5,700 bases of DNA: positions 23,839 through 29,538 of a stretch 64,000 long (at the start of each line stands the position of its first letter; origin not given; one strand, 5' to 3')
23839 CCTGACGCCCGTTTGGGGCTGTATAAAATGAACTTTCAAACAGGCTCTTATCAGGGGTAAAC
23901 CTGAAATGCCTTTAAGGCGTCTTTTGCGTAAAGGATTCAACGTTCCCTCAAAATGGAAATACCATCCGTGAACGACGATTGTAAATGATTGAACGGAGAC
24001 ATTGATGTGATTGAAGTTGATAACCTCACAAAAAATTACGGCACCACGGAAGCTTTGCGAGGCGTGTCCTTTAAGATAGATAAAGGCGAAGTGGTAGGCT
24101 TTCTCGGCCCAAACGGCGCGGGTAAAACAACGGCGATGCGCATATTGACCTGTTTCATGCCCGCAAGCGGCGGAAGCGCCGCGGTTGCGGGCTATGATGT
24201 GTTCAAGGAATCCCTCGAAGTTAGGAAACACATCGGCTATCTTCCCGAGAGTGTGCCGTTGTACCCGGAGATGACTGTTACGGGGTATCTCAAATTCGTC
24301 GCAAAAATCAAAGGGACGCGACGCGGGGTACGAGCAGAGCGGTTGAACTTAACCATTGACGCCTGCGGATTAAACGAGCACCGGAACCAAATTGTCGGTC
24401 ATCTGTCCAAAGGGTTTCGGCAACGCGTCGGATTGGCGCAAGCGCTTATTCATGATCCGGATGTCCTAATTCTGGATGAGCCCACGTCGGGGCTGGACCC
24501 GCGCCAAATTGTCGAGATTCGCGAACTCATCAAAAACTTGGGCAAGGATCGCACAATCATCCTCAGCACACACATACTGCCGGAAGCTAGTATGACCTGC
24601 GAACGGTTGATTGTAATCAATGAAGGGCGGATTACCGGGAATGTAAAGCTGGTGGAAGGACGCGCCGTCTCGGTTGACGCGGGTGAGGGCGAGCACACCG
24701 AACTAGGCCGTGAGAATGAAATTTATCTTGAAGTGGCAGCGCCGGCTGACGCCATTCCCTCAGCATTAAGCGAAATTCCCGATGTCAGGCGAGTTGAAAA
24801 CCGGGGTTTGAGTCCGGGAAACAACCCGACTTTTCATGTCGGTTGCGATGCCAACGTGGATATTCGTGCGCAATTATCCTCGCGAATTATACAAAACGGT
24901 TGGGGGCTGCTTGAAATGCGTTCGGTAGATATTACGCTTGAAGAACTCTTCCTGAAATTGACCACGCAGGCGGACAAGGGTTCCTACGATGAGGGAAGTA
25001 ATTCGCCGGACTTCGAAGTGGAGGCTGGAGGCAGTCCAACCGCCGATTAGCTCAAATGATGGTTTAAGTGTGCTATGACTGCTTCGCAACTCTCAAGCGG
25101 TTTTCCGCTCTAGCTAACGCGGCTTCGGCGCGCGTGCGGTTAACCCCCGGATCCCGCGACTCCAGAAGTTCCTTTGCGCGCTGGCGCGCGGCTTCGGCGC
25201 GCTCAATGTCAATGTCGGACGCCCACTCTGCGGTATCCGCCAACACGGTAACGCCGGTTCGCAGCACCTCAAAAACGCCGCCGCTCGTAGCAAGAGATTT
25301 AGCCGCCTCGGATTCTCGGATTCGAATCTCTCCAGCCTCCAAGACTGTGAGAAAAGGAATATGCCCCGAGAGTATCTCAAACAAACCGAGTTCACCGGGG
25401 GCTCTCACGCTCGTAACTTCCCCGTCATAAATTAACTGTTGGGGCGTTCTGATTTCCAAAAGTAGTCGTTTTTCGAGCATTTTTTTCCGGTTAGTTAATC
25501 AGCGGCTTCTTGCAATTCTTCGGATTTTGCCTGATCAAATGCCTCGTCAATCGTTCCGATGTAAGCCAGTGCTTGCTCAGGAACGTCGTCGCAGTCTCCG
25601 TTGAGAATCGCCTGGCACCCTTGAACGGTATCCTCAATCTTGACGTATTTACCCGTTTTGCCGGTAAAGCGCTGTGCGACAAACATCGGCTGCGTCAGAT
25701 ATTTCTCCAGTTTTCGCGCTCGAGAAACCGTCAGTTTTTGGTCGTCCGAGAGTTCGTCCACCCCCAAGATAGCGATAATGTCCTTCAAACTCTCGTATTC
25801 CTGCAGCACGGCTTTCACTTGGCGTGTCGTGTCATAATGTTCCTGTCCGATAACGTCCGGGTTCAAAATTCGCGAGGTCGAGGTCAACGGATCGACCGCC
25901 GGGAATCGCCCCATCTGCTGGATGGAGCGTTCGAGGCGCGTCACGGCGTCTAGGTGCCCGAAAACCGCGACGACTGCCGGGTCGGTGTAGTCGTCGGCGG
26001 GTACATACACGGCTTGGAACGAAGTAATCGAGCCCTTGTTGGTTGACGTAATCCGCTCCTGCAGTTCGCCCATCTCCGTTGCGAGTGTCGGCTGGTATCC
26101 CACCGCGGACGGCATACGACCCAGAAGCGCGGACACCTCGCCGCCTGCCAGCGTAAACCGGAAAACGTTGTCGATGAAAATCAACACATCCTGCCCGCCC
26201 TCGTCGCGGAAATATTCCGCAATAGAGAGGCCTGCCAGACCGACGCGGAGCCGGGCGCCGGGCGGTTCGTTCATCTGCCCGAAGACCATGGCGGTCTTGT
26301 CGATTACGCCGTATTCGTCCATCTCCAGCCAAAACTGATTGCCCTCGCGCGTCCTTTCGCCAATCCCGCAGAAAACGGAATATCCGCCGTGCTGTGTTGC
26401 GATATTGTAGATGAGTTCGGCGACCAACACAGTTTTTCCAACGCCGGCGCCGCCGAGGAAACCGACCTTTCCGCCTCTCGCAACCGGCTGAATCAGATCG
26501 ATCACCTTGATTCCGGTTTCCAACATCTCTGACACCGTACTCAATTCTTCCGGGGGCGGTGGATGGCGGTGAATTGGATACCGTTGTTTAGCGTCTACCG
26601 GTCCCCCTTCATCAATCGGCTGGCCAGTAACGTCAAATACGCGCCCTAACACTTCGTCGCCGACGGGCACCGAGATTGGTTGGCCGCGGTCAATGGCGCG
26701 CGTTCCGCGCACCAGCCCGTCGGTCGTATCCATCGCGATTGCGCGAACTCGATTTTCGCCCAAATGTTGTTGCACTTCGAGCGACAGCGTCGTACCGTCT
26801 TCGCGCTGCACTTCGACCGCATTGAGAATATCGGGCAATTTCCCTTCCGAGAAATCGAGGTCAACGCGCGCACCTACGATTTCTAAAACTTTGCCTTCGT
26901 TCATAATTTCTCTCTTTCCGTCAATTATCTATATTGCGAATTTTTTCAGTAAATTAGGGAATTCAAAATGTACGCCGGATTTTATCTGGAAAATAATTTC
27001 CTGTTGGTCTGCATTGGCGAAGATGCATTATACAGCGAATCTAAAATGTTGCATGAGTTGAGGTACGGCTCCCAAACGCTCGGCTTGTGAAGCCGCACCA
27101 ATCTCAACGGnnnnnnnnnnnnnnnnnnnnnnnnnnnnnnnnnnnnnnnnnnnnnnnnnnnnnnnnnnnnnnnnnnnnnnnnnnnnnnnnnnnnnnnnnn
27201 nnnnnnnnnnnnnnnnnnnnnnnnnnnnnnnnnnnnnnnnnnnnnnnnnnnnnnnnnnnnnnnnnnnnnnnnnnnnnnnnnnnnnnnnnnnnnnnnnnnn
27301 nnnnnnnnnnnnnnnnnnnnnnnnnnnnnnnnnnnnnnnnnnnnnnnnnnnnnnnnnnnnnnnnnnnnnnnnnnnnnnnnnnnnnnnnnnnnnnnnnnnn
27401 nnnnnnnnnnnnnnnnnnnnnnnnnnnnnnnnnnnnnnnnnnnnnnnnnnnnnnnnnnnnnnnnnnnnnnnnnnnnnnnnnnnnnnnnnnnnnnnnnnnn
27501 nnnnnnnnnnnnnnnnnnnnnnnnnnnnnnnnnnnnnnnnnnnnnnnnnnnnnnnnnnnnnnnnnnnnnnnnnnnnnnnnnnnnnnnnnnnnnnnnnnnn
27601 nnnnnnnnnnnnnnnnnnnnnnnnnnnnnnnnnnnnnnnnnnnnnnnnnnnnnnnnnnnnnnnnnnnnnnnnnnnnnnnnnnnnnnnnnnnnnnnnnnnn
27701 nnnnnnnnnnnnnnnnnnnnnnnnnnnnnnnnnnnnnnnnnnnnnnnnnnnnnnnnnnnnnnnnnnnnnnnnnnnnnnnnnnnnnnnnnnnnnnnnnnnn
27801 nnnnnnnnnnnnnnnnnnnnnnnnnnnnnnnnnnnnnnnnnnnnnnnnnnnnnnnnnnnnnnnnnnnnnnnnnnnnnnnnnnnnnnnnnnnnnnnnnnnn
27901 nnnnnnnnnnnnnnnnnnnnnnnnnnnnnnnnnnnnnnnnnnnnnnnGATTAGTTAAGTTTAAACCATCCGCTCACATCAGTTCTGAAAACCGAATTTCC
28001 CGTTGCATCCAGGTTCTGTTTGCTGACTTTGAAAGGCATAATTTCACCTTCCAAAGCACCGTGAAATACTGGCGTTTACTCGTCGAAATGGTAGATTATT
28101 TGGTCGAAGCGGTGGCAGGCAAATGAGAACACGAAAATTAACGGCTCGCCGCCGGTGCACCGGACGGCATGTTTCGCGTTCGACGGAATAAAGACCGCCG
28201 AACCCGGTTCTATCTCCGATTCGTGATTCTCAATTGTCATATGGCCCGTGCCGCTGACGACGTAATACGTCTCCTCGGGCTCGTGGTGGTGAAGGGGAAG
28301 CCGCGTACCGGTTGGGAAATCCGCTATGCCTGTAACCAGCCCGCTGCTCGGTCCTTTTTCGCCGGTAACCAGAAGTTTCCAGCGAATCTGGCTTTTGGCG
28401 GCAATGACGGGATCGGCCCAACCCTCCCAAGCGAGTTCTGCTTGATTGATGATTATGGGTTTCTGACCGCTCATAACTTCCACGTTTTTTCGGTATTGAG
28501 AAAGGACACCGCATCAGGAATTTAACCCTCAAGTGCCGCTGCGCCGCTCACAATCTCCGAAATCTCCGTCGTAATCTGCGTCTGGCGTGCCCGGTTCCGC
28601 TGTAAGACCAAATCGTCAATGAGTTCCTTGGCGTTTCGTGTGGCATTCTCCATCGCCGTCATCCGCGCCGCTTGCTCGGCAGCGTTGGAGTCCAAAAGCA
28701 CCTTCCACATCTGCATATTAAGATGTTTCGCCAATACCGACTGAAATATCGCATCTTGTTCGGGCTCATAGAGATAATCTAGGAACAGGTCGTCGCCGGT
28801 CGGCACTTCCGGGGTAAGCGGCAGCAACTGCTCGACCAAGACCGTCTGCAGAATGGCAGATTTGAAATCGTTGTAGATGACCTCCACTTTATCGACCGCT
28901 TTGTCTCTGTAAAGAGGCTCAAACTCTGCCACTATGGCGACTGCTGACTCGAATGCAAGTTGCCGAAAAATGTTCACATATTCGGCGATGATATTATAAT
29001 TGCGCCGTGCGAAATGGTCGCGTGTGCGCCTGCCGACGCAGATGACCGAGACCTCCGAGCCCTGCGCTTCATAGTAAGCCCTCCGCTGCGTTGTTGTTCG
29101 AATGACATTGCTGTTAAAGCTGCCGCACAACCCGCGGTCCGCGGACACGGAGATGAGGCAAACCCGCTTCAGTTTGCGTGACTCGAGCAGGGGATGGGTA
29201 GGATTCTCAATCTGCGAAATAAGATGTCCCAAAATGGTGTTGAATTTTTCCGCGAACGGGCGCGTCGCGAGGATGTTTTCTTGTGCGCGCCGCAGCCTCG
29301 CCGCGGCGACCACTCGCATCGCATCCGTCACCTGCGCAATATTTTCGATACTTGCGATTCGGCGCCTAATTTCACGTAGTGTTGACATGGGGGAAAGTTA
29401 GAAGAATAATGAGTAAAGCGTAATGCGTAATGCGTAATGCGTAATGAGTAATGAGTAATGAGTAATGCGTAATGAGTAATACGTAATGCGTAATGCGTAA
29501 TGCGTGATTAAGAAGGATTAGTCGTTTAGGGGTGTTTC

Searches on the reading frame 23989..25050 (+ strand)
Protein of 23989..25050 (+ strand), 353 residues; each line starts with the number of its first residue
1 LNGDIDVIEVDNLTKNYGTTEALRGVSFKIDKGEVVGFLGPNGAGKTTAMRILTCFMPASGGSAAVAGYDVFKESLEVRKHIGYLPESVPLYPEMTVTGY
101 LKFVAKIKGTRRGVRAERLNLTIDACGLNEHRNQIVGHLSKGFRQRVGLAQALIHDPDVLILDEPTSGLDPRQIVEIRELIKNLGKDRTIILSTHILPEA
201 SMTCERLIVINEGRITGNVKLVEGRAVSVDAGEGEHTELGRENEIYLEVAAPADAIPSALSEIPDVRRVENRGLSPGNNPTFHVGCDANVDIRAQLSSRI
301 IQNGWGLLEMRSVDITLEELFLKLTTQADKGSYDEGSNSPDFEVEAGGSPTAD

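Call 69: search_protein_families(library=pfam, proteins=[window:23989-25050:+])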
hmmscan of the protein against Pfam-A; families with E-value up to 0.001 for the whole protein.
window:23989-25050:+ (353 aa): 2 families
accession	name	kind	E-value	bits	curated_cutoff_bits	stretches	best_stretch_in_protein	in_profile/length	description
PF00005.33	ABC_tran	-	5e-28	98.8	25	1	23-167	1-137/137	ABC transporter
PF13304.12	AAA_21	-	1.6e-14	55.1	27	1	136-196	235-299/304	AAA domain, putative AbiEii toxin, Type IV TA system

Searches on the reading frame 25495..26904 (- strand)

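Call 69: search_protein_families(library=pfam, proteins=[window:25495-26904:-])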
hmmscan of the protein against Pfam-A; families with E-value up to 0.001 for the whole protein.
window:25495-26904:- (469 aa): 3 families
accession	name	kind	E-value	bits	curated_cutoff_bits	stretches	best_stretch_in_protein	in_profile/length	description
PF00006.31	ATP-synt_ab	-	2.5e-67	227.1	29.5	1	131-344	1-213/213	ATP synthase alpha/beta family, nucleotide-binding domain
PF02874.29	ATP-synt_ab_N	-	3.1e-16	60.1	20.9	1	6-73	1-68/69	ATP synthase alpha/beta family, beta-barrel domain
PF22919.1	ATP-synt_VA_C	-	3e-14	53.3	24.7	1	351-414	7-72/101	C-terminal domain of V and A type ATP synthase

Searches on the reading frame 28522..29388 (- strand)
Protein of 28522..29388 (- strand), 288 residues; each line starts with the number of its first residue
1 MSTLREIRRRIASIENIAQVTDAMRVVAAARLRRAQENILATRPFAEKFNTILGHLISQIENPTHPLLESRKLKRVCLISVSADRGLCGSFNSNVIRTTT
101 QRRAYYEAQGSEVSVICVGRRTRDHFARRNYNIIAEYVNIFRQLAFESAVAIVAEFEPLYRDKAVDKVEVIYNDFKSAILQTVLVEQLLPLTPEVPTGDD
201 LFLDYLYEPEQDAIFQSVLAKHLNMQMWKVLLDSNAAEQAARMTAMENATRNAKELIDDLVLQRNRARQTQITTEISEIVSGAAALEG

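Call 92: search_protein_families(library=pfam, proteins=[window:28522-29388:-], max_evalue=0.00001)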
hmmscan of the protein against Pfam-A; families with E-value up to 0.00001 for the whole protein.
window:28522-29388:- (288 aa): 1 family
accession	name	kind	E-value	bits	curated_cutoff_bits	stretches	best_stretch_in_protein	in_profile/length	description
PF00231.24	ATP-synt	-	2.3e-94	316.7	39.9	1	3-286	1-285/285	ATP synthase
